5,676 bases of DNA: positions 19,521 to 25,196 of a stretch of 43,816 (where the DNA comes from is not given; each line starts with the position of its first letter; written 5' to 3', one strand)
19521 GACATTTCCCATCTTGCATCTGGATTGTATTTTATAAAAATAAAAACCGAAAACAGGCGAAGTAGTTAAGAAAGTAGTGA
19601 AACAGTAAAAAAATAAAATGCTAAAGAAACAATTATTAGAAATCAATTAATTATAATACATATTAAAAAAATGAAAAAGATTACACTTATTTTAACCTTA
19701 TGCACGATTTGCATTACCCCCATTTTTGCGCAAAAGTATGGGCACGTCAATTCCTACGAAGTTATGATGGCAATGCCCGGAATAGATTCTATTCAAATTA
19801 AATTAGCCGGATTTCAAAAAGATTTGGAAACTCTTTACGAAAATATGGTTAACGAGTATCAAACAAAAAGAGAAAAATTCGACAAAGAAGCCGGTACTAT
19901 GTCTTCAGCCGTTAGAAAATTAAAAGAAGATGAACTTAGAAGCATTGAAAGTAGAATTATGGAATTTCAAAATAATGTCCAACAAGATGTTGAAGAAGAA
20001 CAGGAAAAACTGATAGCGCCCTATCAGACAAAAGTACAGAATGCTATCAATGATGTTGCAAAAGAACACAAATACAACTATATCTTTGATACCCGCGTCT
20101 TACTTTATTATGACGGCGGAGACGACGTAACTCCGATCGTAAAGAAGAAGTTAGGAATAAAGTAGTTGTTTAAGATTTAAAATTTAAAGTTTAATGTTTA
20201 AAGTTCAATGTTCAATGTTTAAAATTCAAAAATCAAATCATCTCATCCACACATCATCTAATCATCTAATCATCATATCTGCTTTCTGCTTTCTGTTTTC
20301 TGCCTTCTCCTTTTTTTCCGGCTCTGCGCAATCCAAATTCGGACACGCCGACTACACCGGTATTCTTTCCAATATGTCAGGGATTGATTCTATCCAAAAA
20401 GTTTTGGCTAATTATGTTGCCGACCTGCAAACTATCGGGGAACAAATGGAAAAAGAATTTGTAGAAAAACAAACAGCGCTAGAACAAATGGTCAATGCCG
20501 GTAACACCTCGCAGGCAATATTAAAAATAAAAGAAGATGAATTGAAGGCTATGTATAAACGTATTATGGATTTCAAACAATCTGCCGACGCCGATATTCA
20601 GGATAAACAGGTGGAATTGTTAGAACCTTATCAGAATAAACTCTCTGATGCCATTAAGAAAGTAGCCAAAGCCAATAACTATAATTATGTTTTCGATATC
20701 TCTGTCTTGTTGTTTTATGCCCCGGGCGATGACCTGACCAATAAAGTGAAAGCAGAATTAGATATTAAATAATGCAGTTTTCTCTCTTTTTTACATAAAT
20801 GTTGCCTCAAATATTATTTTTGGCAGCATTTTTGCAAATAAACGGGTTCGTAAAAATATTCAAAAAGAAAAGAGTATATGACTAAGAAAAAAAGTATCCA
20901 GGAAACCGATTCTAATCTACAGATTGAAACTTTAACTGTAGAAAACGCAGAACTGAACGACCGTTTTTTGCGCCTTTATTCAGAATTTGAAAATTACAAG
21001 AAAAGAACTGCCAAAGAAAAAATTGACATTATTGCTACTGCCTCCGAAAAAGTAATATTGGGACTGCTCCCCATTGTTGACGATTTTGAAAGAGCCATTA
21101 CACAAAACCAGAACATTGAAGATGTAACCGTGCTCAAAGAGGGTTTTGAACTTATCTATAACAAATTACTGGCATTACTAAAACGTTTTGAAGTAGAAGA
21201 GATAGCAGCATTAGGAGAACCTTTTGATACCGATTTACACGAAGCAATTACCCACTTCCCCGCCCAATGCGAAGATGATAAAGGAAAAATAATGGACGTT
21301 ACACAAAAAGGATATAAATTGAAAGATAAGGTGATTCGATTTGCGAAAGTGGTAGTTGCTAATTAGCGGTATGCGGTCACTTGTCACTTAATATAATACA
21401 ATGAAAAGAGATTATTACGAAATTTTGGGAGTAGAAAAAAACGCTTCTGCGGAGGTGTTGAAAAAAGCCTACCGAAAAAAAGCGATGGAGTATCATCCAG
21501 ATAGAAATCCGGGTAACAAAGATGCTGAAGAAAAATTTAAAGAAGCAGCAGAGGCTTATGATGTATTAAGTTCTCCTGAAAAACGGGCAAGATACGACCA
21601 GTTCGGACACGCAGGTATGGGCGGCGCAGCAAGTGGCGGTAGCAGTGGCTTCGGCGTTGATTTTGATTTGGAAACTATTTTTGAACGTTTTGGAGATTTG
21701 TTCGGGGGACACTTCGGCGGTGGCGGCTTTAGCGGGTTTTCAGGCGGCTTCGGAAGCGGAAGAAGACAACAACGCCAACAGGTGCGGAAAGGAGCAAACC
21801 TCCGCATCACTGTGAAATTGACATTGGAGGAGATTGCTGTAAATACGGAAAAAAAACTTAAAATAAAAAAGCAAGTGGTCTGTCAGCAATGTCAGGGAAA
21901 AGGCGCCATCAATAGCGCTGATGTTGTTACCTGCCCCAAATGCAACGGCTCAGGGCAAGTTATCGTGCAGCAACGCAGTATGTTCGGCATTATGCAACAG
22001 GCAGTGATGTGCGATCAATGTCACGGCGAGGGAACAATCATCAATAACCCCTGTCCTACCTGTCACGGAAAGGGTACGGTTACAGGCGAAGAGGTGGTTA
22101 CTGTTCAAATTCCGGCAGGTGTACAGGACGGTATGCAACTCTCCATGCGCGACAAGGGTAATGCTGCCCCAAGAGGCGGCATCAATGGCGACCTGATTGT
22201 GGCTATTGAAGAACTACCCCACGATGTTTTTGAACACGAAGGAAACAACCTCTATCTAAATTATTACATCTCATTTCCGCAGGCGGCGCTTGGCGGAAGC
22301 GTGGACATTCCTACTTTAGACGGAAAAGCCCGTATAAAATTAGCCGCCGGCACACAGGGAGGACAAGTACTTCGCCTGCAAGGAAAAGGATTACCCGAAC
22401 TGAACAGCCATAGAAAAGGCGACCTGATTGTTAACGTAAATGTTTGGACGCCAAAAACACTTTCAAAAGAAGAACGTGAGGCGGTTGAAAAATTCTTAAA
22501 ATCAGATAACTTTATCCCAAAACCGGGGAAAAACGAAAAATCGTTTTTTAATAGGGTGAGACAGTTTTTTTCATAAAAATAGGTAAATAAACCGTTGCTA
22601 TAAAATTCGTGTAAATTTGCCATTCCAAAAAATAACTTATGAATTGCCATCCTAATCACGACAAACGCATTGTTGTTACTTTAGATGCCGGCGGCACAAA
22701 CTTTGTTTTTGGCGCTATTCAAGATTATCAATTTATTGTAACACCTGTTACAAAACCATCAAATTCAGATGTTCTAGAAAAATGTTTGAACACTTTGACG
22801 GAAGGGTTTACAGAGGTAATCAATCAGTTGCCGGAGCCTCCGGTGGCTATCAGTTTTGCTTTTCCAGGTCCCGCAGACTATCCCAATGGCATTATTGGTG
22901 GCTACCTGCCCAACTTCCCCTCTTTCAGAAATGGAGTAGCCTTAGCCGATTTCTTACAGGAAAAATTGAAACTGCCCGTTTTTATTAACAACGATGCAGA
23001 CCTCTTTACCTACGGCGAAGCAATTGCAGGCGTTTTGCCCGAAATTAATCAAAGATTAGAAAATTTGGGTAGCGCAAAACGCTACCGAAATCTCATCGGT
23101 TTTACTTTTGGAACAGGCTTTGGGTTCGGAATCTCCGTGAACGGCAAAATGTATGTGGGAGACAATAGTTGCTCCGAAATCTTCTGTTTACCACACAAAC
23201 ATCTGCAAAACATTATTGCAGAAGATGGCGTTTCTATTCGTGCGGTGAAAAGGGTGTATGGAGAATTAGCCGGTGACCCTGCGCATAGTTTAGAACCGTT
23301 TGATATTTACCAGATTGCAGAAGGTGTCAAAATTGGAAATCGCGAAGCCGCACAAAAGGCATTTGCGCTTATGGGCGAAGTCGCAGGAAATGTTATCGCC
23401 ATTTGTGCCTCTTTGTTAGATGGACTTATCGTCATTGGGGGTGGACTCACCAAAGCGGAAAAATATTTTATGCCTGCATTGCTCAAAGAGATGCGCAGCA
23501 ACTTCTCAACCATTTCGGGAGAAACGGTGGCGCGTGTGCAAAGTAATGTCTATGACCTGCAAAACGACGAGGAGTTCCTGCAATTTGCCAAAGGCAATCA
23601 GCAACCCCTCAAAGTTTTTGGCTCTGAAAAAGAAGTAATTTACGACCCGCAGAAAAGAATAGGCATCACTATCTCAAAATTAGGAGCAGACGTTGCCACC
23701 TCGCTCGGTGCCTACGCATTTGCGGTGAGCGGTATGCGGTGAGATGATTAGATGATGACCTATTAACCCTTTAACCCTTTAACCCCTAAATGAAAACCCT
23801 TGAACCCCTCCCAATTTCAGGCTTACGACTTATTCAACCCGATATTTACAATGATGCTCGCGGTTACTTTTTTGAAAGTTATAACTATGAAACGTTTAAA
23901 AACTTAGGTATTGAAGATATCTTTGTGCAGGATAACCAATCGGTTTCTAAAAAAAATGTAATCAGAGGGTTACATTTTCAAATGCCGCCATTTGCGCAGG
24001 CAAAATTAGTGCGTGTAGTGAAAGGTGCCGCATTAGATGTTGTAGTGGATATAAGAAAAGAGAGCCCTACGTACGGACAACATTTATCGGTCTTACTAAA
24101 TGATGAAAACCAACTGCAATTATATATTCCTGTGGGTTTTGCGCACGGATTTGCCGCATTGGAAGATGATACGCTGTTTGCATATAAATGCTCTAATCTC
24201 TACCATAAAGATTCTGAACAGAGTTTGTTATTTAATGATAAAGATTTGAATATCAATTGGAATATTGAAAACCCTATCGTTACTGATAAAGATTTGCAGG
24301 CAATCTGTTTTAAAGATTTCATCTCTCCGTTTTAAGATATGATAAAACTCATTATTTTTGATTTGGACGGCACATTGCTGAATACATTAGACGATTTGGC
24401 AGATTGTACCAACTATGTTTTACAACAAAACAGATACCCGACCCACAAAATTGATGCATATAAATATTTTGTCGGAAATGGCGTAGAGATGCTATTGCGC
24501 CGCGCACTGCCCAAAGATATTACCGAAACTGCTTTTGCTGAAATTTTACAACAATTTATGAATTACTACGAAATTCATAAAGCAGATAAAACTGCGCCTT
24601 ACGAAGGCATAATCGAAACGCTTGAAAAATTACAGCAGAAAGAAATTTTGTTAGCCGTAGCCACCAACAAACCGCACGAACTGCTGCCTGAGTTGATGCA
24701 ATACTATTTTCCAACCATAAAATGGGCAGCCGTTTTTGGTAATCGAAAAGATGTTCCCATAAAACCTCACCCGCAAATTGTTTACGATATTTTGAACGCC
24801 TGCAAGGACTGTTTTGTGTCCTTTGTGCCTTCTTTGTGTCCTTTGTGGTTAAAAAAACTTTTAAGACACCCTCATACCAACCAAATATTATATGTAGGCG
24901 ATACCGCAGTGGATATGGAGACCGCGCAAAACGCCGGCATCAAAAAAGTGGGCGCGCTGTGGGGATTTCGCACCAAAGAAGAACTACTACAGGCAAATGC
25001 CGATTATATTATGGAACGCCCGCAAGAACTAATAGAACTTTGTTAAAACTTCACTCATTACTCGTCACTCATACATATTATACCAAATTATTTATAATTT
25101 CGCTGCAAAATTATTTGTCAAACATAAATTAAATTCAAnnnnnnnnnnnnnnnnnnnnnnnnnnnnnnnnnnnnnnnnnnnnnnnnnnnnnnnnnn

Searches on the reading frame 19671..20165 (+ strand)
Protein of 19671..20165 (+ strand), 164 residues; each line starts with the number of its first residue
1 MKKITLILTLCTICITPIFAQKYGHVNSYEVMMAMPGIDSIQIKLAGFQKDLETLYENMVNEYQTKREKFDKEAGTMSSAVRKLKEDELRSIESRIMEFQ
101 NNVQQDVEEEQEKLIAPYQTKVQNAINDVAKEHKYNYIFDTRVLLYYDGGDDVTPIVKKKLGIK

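Call 5: find_encoding_contigs(protein=window:19671-20165:+, flank=10000, max_places=10)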
Protein window:19671-20165:+ (164 aa): 5 contigs read that carry it; 2 places shown.
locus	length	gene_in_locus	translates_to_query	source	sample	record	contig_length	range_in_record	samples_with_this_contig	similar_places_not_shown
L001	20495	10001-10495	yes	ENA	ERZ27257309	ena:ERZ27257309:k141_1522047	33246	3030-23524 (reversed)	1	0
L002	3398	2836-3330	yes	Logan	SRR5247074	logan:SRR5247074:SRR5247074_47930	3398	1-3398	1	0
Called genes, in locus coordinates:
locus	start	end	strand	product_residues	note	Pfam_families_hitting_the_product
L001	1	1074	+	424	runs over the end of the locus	-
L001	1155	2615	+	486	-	PF00515:TPR_1 (faint), PF07719:TPR_2 (faint), PF13428:TPR_14 (faint), PF13181:TPR_8 (faint), PF13424:TPR_12 (weak)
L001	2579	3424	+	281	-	PF12801:Fer4_5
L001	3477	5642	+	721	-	PF13365:Trypsin_2, PF18998:Flg_new_2, PF18962:Por_Secre_tail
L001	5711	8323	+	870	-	PF07244:POTRA, PF01103:Omp85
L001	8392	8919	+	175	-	PF03938:OmpH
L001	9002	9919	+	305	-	PF18962:Por_Secre_tail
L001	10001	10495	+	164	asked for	PF03938:OmpH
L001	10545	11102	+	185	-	PF03938:OmpH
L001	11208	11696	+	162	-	PF01025:GrpE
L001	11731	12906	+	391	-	PF00226:DnaJ, PF01556:DnaJ_C, PF15777:Anti-TRAP (faint), PF00684:DnaJ_CXXCXGXG, PF20833:RNase_E_G_Thio (faint)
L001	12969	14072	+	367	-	PF00480:ROK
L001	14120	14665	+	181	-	PF00908:dTDP_sugar_isom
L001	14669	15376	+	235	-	PF00702:Hydrolase, PF12710:HAD (weak), PF13419:HAD_2, PF13242:Hydrolase_like (weak)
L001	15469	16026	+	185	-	-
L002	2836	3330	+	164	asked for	PF03938:OmpH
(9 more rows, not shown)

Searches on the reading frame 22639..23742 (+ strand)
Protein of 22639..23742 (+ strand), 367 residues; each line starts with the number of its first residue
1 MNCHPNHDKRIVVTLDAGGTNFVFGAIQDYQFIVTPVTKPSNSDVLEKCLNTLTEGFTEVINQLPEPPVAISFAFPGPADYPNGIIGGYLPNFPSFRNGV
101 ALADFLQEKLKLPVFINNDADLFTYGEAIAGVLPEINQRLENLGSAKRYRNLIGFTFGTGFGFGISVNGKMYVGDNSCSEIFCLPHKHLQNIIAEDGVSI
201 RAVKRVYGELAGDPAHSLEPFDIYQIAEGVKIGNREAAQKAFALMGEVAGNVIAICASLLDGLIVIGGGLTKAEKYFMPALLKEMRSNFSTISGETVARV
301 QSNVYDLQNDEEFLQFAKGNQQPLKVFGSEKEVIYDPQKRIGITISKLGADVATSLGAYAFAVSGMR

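Call 12: find_related_loci(query=window:22639-23742:+, collection=genome_contigs, flank=10000)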
Query window:22639-23742:+ (367 aa) in genome_contigs; peptide patterns used: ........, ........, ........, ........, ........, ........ (x = any residue, [..] = any of these).
248 stretches matched a pattern; 176 encode a relative of the query (tblastn E <= 1e-3); the best 80 are kept; 80 distinct loci.
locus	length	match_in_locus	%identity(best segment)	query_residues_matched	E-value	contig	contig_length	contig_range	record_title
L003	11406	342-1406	90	8-362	0e+0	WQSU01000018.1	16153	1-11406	MAG: Lentimicrobiaceae bacterium isolate Co191P3bin3 JGI24695J34938_10002006, whole genome shotgun sequence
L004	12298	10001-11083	64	6-366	5e-159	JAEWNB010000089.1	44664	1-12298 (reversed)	MAG: Bacteroidetes bacterium isolate OH_PDB_151 k127_1644323, whole genome shotgun sequence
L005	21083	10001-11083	63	6-366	4e-157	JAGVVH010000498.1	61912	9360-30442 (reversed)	MAG: Bacteroidetes bacterium isolate WAS_Bin_9 WAS_Bin_9_scaffold_372, whole genome shotgun sequence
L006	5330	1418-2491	62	6-363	7e-155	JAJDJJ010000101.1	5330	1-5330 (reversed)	Bacteroidales bacterium OttesenSCG-928-B11 AH-928-B11_NODE_101, whole genome shotgun sequence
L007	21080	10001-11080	62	7-366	9e-152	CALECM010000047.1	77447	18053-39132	MAG TPA_asm: uncultured Bacteroidales bacterium isolate ERR732777_bin.36_CONCOCT_v1.1_MAG genome assembly, contig: ERZ80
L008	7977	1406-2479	66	7-364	6e-152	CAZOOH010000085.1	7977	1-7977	MAG TPA_asm: uncultured Muribaculaceae bacterium isolate SRP220891_co1_177 genome assembly, contig: NODE_17837_length_79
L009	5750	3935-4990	63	11-363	2e-151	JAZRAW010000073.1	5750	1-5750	MAG: Alistipes sp. isolate T1900045135_TC20190129.MAGScoT_cleanbin_000023 SGB_4892_k141_946582, whole genome shotgun seq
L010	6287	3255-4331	64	6-364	1e-150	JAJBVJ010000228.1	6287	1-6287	MAG: Rikenellaceae bacterium isolate U_127140 U_127140=NODE_773_length_6287_cov_9.413511, whole genome shotgun sequence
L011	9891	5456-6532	63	6-364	1e-147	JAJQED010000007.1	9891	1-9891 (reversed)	MAG: Alistipes sp. isolate MI.5_1 NODE_1266_length_9891_cov_44.965840, whole genome shotgun sequence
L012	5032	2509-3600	63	1-366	1e-148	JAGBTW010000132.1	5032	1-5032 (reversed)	MAG: Alistipes sp. isolate RGIG9442 Yak_Cecum-2__c712908, whole genome shotgun sequence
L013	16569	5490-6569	63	6-366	9e-145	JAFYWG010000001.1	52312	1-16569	MAG: Alistipes sp. isolate RGIG7479 Water_buffalos_Colon-3__c2717, whole genome shotgun sequence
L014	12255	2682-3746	63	11-366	1e-143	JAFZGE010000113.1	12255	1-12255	MAG: Alistipes sp. isolate RGIG7737 Water_buffalos_Rectum-4__c161949, whole genome shotgun sequence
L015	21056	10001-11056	63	11-363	2e-143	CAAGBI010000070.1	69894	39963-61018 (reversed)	MAG TPA_asm: uncultured Alistipes sp., isolate HGM05528, WGS project CAAGBI010000000 data, contig: SRS476047_46_k119_420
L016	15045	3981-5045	63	11-366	4e-143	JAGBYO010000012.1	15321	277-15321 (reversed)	MAG: Alistipes sp. isolate RGIG9564 Yak_Colon-4__c52405, whole genome shotgun sequence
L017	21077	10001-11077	61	6-364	7e-143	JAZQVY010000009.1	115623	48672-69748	MAG: Alistipes sp. isolate T1900045166_TC20190160.MAGScoT_cleanbin_000056 SGB_5153_k141_1159410, whole genome shotgun se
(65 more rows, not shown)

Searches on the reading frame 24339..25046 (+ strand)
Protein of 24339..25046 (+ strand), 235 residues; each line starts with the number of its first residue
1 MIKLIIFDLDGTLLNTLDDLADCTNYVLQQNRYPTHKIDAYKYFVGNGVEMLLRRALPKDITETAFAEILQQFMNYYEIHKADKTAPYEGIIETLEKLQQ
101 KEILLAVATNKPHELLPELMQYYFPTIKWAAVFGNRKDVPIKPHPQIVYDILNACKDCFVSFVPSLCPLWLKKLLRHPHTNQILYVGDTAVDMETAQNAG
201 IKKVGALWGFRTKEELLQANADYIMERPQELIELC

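Call 51: search_protein_families(library=ncbifam, proteins=[window:24339-25046:+])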
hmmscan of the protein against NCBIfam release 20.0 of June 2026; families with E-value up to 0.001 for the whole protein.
window:24339-25046:+ (235 aa): 25 families
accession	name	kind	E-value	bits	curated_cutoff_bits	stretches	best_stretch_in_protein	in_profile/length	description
NF009695.0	PRK13222.1-2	equivalog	2.6e-40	138.3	225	2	2-148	6-156/226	phosphoglycolate phosphatase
TIGR01449.2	PGP_bact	equivalog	4.2e-32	111.4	180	2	5-146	1-145/213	phosphoglycolate phosphatase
NF009697.0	PRK13222.1-4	equivalog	1.6e-27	96.3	327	2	2-153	7-161/232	phosphoglycolate phosphatase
NF009698.0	PRK13223.1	equivalog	5.7e-22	78.2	466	1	2-120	13-135/272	phosphoglycolate phosphatase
NF009700.0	PRK13226.1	equivalog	1.1e-21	77.6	342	2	4-146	14-155/229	phosphoglycolate phosphatase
NF009804.0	PRK13288.1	equivalog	4.1e-19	68.9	218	2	1-148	2-144/215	pyrophosphatase PpaX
NF009696.0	PRK13222.1-3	equivalog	7.3e-18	65.1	359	1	2-233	3-214/223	N-acetylmuramic acid 6-phosphate phosphatase MupP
NF009694.0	PRK13222.1-1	equivalog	8.3e-17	61.3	415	3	180-232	184-236/252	phosphoglycolate phosphatase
TIGR01454.1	AHBA_synth_RP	hypoth_equivalog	3e-13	49.9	246.65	1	180-235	148-203/205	AHBA synthesis associated protein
TIGR03351.1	PhnX-like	hypoth_equivalog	3.4e-11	43.5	218.9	1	181-234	164-218/220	phosphonatase-like hydrolase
NF053653.1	InDiPhoBT2121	equivalog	9.5e-10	38.4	245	1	3-132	2-133/216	inorganic diphosphatase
TIGR01422.2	phosphonatase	equivalog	2.8e-09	36.6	220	0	175-206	168-199/251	phosphonoacetaldehyde hydrolase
NF009699.0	PRK13225.1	equivalog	1.1e-08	34.9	368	1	182-233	214-265/273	phosphoglycolate phosphatase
TIGR01662.1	HAD-SF-IIIA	subfamily_domain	1.8e-08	34.6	44.6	1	79-204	18-136/141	HAD-IIIA family hydrolase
TIGR02253.1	CTE7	subfamily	3.6e-08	33.4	169.75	1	1-154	1-162/221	TIGR02253 family HAD-type hydrolase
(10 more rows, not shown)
